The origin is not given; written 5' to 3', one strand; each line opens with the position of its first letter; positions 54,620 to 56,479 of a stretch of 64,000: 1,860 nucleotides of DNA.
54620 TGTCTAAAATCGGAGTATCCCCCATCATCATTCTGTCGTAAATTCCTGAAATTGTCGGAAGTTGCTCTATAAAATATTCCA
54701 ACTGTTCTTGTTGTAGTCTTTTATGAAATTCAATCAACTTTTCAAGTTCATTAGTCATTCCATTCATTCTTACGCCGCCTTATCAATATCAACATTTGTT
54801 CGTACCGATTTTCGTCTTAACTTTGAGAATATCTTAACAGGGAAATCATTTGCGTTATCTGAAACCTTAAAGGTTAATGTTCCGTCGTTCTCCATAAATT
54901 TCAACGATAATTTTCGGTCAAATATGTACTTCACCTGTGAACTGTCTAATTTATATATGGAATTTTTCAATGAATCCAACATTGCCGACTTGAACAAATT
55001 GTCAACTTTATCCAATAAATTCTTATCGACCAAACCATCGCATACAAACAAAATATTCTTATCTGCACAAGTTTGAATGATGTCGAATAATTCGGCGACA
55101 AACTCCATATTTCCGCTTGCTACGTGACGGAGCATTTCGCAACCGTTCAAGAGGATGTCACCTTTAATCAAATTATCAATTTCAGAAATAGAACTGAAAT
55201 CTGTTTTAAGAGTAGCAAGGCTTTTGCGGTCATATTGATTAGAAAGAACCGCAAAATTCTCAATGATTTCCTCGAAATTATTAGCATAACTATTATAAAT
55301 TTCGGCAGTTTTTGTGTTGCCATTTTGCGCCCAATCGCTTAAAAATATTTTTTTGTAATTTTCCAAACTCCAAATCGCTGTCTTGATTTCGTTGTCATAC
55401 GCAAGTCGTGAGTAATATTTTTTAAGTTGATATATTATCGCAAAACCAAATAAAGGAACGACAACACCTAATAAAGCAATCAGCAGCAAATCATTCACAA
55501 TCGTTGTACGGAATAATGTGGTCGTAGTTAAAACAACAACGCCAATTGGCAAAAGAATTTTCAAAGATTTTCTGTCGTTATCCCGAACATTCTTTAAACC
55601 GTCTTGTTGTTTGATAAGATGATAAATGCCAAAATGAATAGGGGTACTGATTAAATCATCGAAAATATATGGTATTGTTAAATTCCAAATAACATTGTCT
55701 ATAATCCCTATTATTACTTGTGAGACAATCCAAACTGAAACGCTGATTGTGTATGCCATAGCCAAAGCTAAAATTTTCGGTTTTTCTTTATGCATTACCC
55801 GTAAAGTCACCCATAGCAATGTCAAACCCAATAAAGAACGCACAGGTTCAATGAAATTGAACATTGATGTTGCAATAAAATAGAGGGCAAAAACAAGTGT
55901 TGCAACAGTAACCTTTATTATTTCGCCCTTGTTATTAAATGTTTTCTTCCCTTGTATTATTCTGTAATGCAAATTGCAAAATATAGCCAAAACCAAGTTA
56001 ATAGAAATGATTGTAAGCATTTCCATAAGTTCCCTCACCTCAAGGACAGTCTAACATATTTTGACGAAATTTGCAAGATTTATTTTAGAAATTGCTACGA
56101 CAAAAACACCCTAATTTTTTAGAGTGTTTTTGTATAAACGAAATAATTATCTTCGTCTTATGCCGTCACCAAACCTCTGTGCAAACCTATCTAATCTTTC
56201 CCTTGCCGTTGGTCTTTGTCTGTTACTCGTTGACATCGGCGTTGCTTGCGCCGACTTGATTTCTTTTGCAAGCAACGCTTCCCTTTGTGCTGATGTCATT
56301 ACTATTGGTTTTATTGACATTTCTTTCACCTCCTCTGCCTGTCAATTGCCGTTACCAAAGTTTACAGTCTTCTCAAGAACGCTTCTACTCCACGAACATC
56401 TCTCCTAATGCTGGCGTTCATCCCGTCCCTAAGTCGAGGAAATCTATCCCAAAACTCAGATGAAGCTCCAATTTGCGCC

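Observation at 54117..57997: Cargo module bracketed by ~76-bp structured direct repeats: RadC-JAB, a kinase-like membrane protein, a PG-binding protein and SLOG + XRE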

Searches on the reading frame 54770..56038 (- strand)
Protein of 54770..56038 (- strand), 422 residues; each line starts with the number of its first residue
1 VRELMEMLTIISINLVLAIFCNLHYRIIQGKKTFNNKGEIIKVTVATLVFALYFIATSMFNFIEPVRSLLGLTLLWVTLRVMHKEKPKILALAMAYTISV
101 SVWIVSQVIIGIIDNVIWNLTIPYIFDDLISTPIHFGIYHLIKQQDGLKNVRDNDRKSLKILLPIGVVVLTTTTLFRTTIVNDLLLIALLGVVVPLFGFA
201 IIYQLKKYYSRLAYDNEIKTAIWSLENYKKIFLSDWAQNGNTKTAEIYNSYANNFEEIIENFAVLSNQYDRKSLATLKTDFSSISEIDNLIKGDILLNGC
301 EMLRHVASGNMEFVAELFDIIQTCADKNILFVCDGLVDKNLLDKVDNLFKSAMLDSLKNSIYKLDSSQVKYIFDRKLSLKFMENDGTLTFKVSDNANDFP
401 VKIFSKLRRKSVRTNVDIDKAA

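Call 8: search_protein_families(library=pfam, proteins=[window:54770-56038:-], max_evalue=0.1)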
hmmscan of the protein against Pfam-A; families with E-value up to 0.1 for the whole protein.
window:54770-56038:- (422 aa): 0 families
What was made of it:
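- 54770..56026 (-): 418-aa membrane protein with 6-7 TM helices, a helical stalk and a truncated GHKL-like domain. It is a degenerate AgrC-like 'pseudokinase': no H-box His, and it ends before the G2 box. There is no Pfam hit (call 8).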

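Call 9: search_protein_families(library=padloc, proteins=[window:54770-56038:-], max_evalue=0.1)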
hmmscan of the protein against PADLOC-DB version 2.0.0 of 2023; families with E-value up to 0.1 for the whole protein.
window:54770-56038:- (422 aa): 0 families

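Call 17: find_encoding_contigs(protein=window:54770-56038:-, flank=10000, max_places=10)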
Protein window:54770-56038:- (422 aa): no gene with exactly this product is on record in the collection.

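Call 18: find_homologous_proteins(query=window:54770-56038:-, max_evalue=0.001)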
Query window:54770-56038:- (422 aa): 1 proteins with E <= 0.001 among 8000 candidates.
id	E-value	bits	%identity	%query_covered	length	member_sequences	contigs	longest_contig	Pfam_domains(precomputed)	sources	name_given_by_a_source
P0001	5.4e-217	738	100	81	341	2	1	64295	-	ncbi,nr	ncbi:MAG: hypothetical protein FWE04_03635 [Oscillospiraceae bacterium]|nr:hypothetical protein [Osc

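Call 23: search_protein_representatives(protein=window:54770-56038:-)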
Query: 422 residues. Proteins with E-value up to 0.001 (for the whole library): 17; up to 1e-10: 9; up to 1e-30: 3. The best 17 are listed.
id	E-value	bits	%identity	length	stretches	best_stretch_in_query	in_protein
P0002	4.6e-50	187.2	34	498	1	5-411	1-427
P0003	2.2e-47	178.4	70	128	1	297-421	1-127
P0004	2.2e-31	125.7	40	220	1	5-210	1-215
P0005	1.3e-25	106.7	47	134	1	124-252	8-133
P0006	4.4e-22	95.1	39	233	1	5-213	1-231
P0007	5.3e-16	75.0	30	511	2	10-168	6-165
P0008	7.2e-13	64.7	35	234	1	5-215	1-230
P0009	7.7e-13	64.6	35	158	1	5-145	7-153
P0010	4.0e-11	59.0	28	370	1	16-294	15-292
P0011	1.2e-10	57.4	33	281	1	86-299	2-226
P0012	1.9e-08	50.2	26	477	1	9-415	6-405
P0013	2.6e-08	49.7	39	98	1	6-101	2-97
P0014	4.3e-07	45.7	25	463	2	13-215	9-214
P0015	7.4e-05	38.4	26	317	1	5-217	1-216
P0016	2.7e-04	36.5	30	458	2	15-169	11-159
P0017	3.1e-04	36.3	22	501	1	25-415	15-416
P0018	9.9e-04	34.6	23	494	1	20-415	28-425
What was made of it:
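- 54770..56026 (-): The family is rare: 17 representatives among 1.84 billion (call 23).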

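Call 43: find_homologous_proteins(query=A1, max_evalue=0.001)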
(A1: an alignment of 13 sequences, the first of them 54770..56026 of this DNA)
Query A1 (13 sequences) (418 aa, profile of the alignment): 3 proteins with E <= 0.001 among 8000 candidates.
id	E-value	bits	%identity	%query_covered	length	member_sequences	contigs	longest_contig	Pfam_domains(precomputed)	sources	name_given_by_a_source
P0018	1.6e-171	590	22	88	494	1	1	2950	PF02518.32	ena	-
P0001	6.6e-91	324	100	82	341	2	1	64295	-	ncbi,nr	ncbi:MAG: hypothetical protein FWE04_03635 [Oscillospiraceae bacterium]|nr:hypothetical protein [Osc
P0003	5.6e-18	83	70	30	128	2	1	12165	-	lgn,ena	-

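Call 44: search_protein_families(library=pfam, proteins=[P0002, P0007, P0012, P0014, P0016, P0017, P0018], max_evalue=0.1)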
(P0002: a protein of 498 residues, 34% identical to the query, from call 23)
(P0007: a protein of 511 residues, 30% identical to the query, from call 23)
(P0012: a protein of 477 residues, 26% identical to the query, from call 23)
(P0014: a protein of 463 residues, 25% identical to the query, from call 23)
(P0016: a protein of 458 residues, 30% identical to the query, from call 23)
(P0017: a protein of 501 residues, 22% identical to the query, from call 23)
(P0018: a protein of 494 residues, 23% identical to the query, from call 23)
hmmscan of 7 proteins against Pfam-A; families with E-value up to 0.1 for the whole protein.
P0002 (498 aa): 1 family
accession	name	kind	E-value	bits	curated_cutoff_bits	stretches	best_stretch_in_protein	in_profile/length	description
PF02518.31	HATPase_c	-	0.088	13.7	26.4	0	367-423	6-57/111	Histidine kinase-, DNA gyrase B-, and HSP90-like ATPase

P0007 (511 aa): 5 families
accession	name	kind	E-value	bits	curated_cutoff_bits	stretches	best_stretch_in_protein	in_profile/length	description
PF02518.31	HATPase_c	-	1.3e-05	26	26.4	1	355-439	6-92/111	Histidine kinase-, DNA gyrase B-, and HSP90-like ATPase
PF09843.14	DUF2070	-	0.0024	16.7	30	1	34-219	16-189/561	Predicted membrane protein (DUF2070)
PF14163.11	SieB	-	0.014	15.4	26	1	174-253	23-99/147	Super-infection exclusion protein B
PF10810.13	DUF2545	-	0.024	15.2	27.8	1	35-77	3-45/80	Protein of unknown function (DUF2545)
PF15706.10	TMEM132_C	-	0.045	14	27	0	186-228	38-79/87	TMEM132 C-terminal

P0012 (477 aa): 3 families
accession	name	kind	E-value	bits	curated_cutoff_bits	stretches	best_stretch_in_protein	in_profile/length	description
PF02518.31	HATPase_c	-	2e-05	25.4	26.4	1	344-411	8-77/111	Histidine kinase-, DNA gyrase B-, and HSP90-like ATPase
PF14712.11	Snapin_Pallidin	-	0.043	14.7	29.6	1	212-278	11-76/89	Snapin/Pallidin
PF15960.10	DUF4763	-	0.093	12.4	30.1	0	208-288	79-158/236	Domain of unknown function (DUF4763)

P0014 (463 aa): 2 families
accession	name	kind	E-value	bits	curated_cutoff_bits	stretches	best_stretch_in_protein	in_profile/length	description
PF02518.31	HATPase_c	-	0.00098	20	26.4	1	325-404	5-85/111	Histidine kinase-, DNA gyrase B-, and HSP90-like ATPase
PF14501.12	HATPase_c_5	-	0.006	16.9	22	1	322-370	2-49/102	GHKL domain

P0016 (458 aa): 2 families
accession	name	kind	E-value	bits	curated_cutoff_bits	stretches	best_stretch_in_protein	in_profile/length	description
PF14501.12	HATPase_c_5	-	0.0047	17.3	22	1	321-411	2-89/102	GHKL domain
PF02518.31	HATPase_c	-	0.0066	17.3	26.4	1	324-389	5-72/111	Histidine kinase-, DNA gyrase B-, and HSP90-like ATPase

P0017 (501 aa): 2 families
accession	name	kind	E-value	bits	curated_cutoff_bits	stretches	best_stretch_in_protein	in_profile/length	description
PF14501.12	HATPase_c_5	-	1.9e-06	28.2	22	1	350-453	3-101/102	GHKL domain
PF02518.31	HATPase_c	-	2.2e-06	28.5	26.4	1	352-442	5-97/111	Histidine kinase-, DNA gyrase B-, and HSP90-like ATPase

P0018 (494 aa): 3 families
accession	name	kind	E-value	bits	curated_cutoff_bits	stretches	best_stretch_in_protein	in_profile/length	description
PF02518.31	HATPase_c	-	2.9e-06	28.1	26.4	1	360-431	4-77/111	Histidine kinase-, DNA gyrase B-, and HSP90-like ATPase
PF03706.18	LPG_synthase_TM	-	0.0028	17.6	33.4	1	163-260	124-214/302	Lysylphosphatidylglycerol synthase TM region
PF14501.12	HATPase_c_5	-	0.071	13.5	22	0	359-434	3-75/102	GHKL domain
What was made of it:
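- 54770..56026 (-): Relatives hit HATPase_c and HATPase_c_5 (call 44).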

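Call 45: find_encoding_contigs(protein=P0003, flank=10000, max_places=4)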
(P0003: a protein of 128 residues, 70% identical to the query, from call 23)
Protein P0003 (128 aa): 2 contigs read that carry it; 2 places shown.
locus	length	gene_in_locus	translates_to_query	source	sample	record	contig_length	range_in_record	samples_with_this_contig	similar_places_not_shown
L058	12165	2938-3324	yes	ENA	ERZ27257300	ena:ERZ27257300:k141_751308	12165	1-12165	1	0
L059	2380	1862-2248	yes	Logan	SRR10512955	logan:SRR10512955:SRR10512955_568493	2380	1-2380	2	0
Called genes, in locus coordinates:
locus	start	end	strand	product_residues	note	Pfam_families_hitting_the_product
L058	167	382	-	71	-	PF13730:HTH_36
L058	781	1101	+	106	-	PF01548:DEDD_Tnp_IS110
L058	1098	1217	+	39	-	-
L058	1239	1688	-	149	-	PF12844:HTH_19, PF13560:HTH_31, PF01381:HTH_3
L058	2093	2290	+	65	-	-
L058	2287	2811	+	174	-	-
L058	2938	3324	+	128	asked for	-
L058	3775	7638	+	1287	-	PF24517:CBM96 (weak)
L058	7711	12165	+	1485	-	?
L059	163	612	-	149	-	PF12844:HTH_19, PF13560:HTH_31, PF01381:HTH_3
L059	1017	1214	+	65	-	-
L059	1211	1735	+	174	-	-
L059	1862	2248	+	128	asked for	-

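Call 46: find_encoding_contigs(protein=P0018, flank=5000, max_places=3)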
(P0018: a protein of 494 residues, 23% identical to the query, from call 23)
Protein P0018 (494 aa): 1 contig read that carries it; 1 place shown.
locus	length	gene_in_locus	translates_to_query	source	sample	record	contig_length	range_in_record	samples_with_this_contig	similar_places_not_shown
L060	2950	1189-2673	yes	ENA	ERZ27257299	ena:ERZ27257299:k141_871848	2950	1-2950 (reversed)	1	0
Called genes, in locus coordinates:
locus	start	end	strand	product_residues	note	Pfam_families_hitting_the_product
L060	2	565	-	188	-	?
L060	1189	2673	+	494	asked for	PF02518:HATPase_c (weak)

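Call 51: find_encoding_contigs(protein=P0002, flank=6000, max_places=3)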
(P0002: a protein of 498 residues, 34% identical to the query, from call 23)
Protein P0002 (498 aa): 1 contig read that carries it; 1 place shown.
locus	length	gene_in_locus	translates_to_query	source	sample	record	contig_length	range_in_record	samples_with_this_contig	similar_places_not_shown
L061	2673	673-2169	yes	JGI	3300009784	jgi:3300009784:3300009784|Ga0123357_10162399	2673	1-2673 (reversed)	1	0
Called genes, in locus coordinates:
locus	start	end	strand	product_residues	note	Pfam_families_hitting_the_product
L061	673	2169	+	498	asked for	-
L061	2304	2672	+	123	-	?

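Call 52: find_encoding_contigs(protein=P0012, flank=6000, max_places=3)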
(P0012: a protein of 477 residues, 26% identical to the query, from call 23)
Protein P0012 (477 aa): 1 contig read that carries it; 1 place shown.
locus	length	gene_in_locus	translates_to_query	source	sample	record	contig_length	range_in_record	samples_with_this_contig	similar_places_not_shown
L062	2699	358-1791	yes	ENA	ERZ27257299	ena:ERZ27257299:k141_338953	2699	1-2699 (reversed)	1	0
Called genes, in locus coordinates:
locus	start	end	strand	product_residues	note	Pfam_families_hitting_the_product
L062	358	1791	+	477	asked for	PF02518:HATPase_c (faint)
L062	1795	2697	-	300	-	?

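Call 55: search_protein_families(library=pfam, proteins=[L061:2304-2672:+, L062:1795-2697:-, L060:2-565:-, L058:1239-1688:-], max_evalue=0.01)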
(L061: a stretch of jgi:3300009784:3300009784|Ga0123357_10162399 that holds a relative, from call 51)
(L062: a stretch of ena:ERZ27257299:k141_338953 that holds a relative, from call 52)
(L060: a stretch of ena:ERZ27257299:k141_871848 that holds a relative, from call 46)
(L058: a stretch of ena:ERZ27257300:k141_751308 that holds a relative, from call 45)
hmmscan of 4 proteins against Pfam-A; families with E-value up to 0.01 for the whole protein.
L061:2304-2672:+ (123 aa): 2 families
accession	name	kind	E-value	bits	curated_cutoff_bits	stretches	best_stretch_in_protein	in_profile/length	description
PF08032.17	SpoU_sub_bind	-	6e-19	68.6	22.8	1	8-80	2-75/76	RNA 2'-O ribose methyltransferase substrate binding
PF00588.24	SpoU_methylase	-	3.1e-08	34.3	29.7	1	98-123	2-27/142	SpoU rRNA Methylase family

L062:1795-2697:- (300 aa): 1 family
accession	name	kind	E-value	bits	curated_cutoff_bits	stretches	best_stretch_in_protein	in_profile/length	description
PF03389.21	MobA_MobL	-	1.1e-64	218.8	26.7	1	1-183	60-224/224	MobA/MobL family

L060:2-565:- (188 aa): 1 family
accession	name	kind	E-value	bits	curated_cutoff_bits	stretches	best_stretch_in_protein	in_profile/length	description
PF04014.23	MazE_antitoxin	-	3.1e-05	24.3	24.7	0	22-48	18-45/48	Antidote-toxin recognition MazE, bacterial antitoxin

L058:1239-1688:- (149 aa): 8 families
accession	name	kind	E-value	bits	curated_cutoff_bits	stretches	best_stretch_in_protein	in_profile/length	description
PF01381.28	HTH_3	-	6.5e-14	52.1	23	1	9-62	2-55/55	Helix-turn-helix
PF12844.13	HTH_19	-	1.9e-10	40.9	30.2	1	6-64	2-60/64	Helix-turn-helix domain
PF13560.12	HTH_31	-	5.2e-09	36.7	27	1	6-59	4-58/64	Helix-turn-helix domain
PF18488.6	WYL_3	-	0.00073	20.3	25.3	0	15-54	14-50/63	WYL domain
PF13443.12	HTH_26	-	0.0052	17.4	22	0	8-59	2-54/63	Cro/C1-type HTH DNA-binding domain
PF13384.12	HTH_23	-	0.0091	16.2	24.6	0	3-34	3-35/50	Homeodomain-like domain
PF07022.19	Phage_CI_repr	-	0.0092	16.7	22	0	9-64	5-59/65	Bacteriophage CI repressor helix-turn-helix domain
PF22495.2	HTH_92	-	0.01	15.6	27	0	11-44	3-36/45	RsaL-like HTH domain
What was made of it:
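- On Conserved multi-gene system (any): TM-family neighbourhoods lack RadC (calls 51, 52, 55).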

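Call 68: search_protein_families(library=ncbifam, proteins=[window:54770-56026:-], max_evalue=0.01)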
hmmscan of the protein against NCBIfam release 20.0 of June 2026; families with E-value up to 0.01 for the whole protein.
window:54770-56026:- (418 aa): 0 families

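Call 69: search_protein_families(library=phrogs, proteins=[window:54770-56026:-], max_evalue=0.001)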
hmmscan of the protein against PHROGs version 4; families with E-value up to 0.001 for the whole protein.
window:54770-56026:- (418 aa): 0 families

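Call 84: search_dna_similar(query=window:54770-56026:-, collection=plasmids, mode=protein, max_evalue=0.001, max_rows=10)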
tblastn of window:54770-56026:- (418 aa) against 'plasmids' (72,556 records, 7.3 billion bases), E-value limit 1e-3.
No match.

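Call 96: predict_structure(alignment_id=A1)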
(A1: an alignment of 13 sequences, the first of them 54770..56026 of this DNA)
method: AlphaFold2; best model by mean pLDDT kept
length: 418 residues; sequences in the alignment: 13
mean_pLDDT: 73.2   pTM: 0.52
mean pLDDT of the five models: 73.2, 72.2, 71.2, 70.8, 70.0
residues with pLDDT >= 90: 20; 70-90: 278; 50-70: 74; < 50: 46
segments of 3 or more residues with pLDDT < 50: 143-158, 175-177, 395-418
pLDDT, mean of each block of 10 residues (from residue 1): 79 90 82 86 92 81 83 86 77 83 77 59 82 83 47 44 55 52 67 72 73 80 78 67 81 86 78 73 72 79 72 88 83 72 81 87 66 83 81 45 31 29
secondary structure, 60 per line:
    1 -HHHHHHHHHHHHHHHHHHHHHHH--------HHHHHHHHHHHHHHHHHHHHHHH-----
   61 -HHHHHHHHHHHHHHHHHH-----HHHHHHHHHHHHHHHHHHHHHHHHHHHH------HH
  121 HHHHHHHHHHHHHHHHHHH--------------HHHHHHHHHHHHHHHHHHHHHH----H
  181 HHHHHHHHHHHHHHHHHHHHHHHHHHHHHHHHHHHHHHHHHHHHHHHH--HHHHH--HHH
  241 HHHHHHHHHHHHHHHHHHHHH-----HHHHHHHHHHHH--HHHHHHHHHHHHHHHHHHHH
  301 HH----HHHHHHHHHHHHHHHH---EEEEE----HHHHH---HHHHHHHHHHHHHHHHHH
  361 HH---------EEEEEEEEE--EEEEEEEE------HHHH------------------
elements in order: H2-24 H33-55 H62-79 H85-112 H119-139 H154-175 H180-228 H231-235 H238-261 H267-278 H281-302 H307-322 E326-330 H335-339 H343-362 E372-380 E383-390 H397-400

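Call 98: fold_search(model_id=the predicted structure, library=pdb)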
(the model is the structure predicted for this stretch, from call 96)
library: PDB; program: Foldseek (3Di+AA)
matches with E <= 10: 164; with E <= 0.001: 0
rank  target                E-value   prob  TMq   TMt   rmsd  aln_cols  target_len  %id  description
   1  6e95_A                1.4e-01  0.99  0.23  0.37  23.2       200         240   19  Chimeric structure of Saccharomyces cerevisiae GCN4 leucine zipper fused to Staphylococcus aureus AgrC cytoplasmic his (released 2019-02-27)
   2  4jav_B                2.2e-01  0.84  0.16  0.25  15.6       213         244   14  Structural basis of a rationally rewired protein-protein interface (HK853wt and RR468mutant V13P, L14I, I17M and N21V) (released 2013-09-04)
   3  6rh0_B                2.6e-01  0.85  0.15  0.25  14.5       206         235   11  Revisiting pH-gated conformational switch. Complex HK853-RR468 pH 5.5 (released 2020-02-19)
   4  6rgy_B                3.3e-01  0.82  0.15  0.25  15.3       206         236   13  Revisiting pH-gated conformational switch. Complex HK853-RR468 pH 7.5 (released 2020-02-19)
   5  6e52_A                3.4e-01  0.94  0.23  0.38  22.7       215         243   20  Chimeric structure of Saccharomyces cerevisiae GCN4 leucine zipper fused to Staphylococcus aureus AgrC cytoplasmic his (released 2019-02-27)
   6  4jav_A                3.4e-01  0.57  0.15  0.24  17.2       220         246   13  Structural basis of a rationally rewired protein-protein interface (HK853wt and RR468mutant V13P, L14I, I17M and N21V) (released 2013-09-04)
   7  4biu_B                3.6e-01  0.63  0.15  0.24  18.2       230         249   12  Crystal structure of CpxAHDC (orthorhombic form 1) (released 2014-02-12)
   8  6rgz_A                4.1e-01  0.66  0.15  0.25  15.5       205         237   13  Revisiting pH-gated conformational switch. Complex HK853-RR468 pH 6.5 (released 2020-02-19)
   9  3dge_A                4.1e-01  0.60  0.16  0.26  15.4       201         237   16  Structure of a histidine kinase-response regulator complex reveals insights into Two-component signaling and a novel c (released 2009-07-07)
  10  5uht_A                4.4e-01  0.54  0.14  0.24  15.5       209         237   15  Structure of the Thermotoga maritima HK853-BeF3-RR468 complex at pH 5.0 (released 2017-12-27)
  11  6azr_A                4.8e-01  0.57  0.15  0.25  15.7       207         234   12  Crystal structure of the T264A HK853cp-BeF3-RR468 complex (released 2017-12-27)
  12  7n0e_B                5.1e-01  0.51  0.12  0.26  17.1       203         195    9  Co-complex of the histidine kinase region of RetS and the dimerization and histidine phosphotransfer domain of GacS (released 2022-03-09)
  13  6rfv_B                5.1e-01  0.51  0.14  0.24  15.6       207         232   12  Revisiting pH-gated conformational switch. Complex HK853-RR468 pH 7 (released 2020-02-19)
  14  6wgt_A                5.1e-01  0.14  0.17  0.18  31.3       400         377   14  Crystal structure of HTR2A with hallucinogenic agonist (released 2020-09-23)
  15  6rh8_A                6.9e-01  0.54  0.14  0.24  14.6       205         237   11  Revisiting pH-gated conformational switch. Complex HK853 mutant H260A -RR468 mutant D53A pH 5.3 (released 2020-02-19)
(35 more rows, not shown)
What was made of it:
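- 54770..56026 (-): The model has pLDDT 73, and its best PDB match is the AgrC kinase module, weakly (E 0.14; calls 96, 98).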

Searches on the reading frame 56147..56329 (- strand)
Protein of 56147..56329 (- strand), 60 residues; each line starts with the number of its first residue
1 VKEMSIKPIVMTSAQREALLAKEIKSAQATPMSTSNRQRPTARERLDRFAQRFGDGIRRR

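Call 8: search_protein_families(library=pfam, proteins=[window:56147-56329:-], max_evalue=0.1)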
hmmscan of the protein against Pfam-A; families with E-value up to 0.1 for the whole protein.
window:56147-56329:- (60 aa): 0 families

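Call 9: search_protein_families(library=padloc, proteins=[window:56147-56329:-], max_evalue=0.1)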
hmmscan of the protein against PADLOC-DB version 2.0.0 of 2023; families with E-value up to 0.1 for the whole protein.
window:56147-56329:- (60 aa): 0 families

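Call 68: search_protein_families(library=ncbifam, proteins=[window:56147-56320:-], max_evalue=0.01)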
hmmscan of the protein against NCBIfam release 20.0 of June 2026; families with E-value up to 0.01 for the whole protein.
window:56147-56320:- (57 aa): 0 families

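Call 69: search_protein_families(library=phrogs, proteins=[window:56147-56320:-], max_evalue=0.001)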
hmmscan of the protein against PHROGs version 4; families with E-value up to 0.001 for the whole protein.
window:56147-56320:- (57 aa): 0 families
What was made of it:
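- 56147..56320 (-): 57-aa basic protein of unknown function, with a strong RBS (GGAGGTG). No family hit (calls 8, 68, 69).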
